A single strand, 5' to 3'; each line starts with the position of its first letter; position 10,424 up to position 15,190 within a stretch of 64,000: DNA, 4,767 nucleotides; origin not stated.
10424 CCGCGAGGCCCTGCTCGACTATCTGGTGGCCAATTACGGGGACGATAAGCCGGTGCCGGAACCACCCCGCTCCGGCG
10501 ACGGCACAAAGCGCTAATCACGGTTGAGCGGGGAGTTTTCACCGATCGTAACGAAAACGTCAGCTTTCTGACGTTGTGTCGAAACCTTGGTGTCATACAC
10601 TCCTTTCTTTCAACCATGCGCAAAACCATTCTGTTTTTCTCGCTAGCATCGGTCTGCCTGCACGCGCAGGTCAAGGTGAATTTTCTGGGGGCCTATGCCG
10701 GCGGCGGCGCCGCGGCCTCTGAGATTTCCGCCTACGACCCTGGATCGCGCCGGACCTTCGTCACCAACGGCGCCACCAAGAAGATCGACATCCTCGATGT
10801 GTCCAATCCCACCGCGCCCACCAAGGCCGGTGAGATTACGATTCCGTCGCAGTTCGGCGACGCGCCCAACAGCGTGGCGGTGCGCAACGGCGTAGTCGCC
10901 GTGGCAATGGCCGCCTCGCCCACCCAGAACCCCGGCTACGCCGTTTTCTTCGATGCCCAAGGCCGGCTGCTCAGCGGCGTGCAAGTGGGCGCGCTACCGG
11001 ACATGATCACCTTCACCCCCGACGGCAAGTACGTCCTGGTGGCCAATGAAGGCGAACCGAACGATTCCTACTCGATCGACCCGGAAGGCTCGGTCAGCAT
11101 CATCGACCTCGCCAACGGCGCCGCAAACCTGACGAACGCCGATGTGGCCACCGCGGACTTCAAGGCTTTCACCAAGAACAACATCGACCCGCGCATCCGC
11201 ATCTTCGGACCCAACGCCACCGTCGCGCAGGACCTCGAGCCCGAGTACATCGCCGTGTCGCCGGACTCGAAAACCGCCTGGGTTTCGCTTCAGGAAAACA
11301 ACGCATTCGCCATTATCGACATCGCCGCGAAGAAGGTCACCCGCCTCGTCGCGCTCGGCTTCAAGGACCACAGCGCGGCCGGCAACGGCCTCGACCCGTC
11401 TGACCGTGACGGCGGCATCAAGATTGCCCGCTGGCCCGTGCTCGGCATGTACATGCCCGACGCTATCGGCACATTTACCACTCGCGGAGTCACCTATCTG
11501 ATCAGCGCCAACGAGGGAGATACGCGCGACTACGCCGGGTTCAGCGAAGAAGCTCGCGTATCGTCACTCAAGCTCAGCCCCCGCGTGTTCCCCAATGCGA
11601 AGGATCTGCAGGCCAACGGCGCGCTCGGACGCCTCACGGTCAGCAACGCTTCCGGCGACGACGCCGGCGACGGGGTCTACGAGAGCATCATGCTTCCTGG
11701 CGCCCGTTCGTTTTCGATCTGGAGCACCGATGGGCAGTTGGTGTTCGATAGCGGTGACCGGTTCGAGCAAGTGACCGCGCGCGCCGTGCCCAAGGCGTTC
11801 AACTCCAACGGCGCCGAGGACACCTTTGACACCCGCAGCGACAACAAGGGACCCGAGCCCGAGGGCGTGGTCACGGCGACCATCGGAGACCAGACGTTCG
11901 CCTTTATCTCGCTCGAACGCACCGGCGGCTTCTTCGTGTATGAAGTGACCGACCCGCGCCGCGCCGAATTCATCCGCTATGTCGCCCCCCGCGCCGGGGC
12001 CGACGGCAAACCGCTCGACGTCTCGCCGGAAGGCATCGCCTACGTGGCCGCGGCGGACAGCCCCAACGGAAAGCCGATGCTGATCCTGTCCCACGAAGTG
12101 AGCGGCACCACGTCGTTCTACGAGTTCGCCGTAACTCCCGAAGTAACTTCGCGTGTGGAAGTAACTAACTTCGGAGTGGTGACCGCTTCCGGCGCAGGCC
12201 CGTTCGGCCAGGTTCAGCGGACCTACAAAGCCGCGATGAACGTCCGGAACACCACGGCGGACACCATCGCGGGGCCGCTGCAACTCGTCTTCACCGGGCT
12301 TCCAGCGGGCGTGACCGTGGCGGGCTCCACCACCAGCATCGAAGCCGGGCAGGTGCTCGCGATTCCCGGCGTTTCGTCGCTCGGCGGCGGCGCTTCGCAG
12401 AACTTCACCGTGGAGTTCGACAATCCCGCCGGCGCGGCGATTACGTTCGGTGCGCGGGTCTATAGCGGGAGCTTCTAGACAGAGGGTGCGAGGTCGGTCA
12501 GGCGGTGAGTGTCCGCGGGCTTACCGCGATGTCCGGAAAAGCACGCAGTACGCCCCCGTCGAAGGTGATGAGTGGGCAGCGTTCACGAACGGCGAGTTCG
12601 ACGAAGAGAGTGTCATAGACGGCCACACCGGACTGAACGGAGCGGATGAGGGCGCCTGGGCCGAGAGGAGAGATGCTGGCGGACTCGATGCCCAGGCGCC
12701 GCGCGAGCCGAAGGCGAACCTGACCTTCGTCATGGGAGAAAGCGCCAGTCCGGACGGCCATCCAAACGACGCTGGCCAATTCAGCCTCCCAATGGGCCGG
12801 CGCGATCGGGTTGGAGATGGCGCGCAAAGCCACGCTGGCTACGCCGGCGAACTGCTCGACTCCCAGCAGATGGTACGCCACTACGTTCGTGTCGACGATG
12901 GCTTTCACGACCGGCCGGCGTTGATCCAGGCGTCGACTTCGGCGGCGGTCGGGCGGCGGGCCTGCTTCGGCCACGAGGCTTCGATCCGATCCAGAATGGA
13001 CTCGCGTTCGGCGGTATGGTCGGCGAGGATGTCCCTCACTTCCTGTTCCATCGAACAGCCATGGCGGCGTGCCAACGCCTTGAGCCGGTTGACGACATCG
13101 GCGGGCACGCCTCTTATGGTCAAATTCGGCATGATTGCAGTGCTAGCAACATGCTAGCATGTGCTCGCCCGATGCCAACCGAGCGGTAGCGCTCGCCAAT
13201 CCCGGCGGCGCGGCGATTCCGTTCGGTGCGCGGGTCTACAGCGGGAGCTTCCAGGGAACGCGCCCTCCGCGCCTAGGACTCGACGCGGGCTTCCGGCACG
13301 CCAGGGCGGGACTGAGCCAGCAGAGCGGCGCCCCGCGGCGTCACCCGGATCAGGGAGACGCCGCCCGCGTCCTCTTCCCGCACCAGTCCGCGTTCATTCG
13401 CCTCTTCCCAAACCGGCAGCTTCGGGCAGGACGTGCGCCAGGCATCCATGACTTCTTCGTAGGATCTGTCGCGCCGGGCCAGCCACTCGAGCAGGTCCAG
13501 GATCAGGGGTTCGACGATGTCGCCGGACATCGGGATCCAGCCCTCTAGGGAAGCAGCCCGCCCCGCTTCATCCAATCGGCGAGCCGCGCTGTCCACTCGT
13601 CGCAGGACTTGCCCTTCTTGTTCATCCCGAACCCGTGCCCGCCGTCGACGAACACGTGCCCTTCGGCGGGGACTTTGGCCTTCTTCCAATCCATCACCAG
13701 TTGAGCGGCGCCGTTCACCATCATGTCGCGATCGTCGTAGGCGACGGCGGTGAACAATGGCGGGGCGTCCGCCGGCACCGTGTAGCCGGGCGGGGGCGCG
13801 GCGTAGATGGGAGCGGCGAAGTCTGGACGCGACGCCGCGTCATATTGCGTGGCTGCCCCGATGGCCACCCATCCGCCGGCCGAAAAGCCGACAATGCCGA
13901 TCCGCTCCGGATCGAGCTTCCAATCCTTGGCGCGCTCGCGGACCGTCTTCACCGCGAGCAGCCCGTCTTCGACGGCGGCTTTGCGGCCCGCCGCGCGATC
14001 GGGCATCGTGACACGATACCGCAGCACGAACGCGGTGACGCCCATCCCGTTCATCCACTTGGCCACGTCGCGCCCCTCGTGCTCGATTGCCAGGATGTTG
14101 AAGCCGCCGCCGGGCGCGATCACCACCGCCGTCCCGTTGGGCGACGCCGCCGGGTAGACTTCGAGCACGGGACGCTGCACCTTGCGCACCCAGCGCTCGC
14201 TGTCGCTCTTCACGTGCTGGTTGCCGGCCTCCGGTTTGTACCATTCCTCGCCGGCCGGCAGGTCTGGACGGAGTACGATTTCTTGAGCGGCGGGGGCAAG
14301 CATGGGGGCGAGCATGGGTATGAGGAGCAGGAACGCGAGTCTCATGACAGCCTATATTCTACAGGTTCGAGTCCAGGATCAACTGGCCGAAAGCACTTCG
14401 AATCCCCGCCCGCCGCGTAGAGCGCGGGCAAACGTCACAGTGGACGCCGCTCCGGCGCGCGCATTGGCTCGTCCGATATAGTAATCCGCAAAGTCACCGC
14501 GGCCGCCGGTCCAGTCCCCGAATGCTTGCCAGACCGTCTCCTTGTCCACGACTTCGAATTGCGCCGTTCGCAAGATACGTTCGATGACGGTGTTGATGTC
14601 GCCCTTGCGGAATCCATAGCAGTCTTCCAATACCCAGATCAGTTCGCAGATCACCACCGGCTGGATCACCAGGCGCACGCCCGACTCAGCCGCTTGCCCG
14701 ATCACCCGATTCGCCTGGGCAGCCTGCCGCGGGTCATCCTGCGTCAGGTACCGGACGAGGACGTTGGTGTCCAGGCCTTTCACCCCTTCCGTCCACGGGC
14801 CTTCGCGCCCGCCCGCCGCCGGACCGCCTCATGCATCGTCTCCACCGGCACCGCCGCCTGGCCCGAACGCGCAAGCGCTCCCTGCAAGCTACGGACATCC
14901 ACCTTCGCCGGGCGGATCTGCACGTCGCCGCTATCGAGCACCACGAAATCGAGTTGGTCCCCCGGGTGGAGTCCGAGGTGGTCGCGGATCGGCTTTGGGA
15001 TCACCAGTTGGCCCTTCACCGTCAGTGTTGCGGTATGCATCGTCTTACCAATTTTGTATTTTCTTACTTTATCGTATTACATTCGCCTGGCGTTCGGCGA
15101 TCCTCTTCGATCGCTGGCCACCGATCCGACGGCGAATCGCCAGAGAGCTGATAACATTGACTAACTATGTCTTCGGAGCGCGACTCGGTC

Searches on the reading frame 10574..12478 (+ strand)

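Call 102: search_protein_families(library=pfam, proteins=[window:10574-12478:+], max_evalue=0.001)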
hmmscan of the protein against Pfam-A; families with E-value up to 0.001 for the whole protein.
window:10574-12478:+ (634 aa): 1 family
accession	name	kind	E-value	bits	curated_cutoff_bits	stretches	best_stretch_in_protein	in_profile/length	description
PF22494.2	choice_anch_I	-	2.3e-140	469.1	32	1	35-517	1-488/489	Choice-of-anchor I domain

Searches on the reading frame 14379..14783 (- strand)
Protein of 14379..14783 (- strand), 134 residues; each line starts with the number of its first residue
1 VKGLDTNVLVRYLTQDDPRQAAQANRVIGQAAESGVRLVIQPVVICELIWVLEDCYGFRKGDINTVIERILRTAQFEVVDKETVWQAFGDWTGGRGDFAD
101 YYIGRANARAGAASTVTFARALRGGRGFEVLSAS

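Call 102: search_protein_families(library=pfam, proteins=[window:14379-14783:-], max_evalue=0.001)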
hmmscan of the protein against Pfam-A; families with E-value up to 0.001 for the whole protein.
window:14379-14783:- (134 aa): 2 families
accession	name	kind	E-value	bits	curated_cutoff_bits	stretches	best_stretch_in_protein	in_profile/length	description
PF01850.27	PIN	-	4e-07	31.1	23.6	1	4-88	3-80/120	PIN domain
PF13470.12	PIN_3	-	2.5e-05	25.5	27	1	4-114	4-108/115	PIN domain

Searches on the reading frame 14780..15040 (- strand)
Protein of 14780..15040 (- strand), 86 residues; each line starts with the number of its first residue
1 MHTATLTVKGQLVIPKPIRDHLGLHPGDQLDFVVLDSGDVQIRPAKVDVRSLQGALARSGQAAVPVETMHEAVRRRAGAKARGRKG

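Call 102: search_protein_families(library=pfam, proteins=[window:14780-15040:-], max_evalue=0.001)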
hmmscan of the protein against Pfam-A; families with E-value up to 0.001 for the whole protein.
window:14780-15040:- (86 aa): 2 families
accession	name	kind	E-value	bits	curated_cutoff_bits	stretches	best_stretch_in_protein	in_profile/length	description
PF04014.23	MazE_antitoxin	-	2.1e-09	37.6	24.7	1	9-46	7-44/48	Antidote-toxin recognition MazE, bacterial antitoxin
PF15937.10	PrlF_antitoxin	-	8.4e-06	26.3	32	1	4-43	2-41/99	prlF antitoxin for toxin YhaV_toxin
